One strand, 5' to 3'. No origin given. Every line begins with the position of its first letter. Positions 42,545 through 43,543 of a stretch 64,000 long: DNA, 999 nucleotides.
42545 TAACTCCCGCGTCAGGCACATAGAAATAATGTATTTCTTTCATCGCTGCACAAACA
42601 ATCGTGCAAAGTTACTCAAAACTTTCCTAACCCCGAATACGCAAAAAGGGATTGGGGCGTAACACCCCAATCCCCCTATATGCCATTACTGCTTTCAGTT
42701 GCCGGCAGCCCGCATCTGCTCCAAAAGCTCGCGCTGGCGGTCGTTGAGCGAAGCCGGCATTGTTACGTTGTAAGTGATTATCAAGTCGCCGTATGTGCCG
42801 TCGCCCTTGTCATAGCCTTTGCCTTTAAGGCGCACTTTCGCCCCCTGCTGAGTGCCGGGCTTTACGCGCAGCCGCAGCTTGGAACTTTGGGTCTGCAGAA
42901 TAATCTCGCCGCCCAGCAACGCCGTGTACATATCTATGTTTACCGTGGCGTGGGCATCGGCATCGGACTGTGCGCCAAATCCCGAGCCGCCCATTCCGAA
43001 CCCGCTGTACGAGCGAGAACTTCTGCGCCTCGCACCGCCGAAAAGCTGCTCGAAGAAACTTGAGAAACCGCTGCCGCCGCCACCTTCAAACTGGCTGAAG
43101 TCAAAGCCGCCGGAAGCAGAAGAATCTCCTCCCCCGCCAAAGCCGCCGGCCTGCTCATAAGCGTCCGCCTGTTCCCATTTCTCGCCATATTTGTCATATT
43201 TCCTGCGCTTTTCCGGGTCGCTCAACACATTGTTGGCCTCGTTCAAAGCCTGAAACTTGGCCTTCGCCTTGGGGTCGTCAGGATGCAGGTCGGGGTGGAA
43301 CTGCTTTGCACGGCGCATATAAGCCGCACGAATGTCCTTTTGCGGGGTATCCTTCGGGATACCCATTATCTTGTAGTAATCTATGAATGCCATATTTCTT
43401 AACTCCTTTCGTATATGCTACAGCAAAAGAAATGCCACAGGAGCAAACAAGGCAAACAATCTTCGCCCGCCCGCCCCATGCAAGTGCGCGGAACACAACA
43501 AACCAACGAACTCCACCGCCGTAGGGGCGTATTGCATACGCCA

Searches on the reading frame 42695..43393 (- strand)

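Call 82: search_protein_families(library=pfam, proteins=[window:42695-43393:-])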
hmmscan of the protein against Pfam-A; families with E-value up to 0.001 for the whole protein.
window:42695-43393:- (232 aa): 2 families
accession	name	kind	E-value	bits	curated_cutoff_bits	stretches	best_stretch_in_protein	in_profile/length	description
PF00226.36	DnaJ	-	2.4e-22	79.2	27.8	1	5-67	1-63/63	DnaJ domain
PF01556.23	DnaJ_C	-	1.2e-14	55.1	26.6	1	144-213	82-152/152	DnaJ C terminal domain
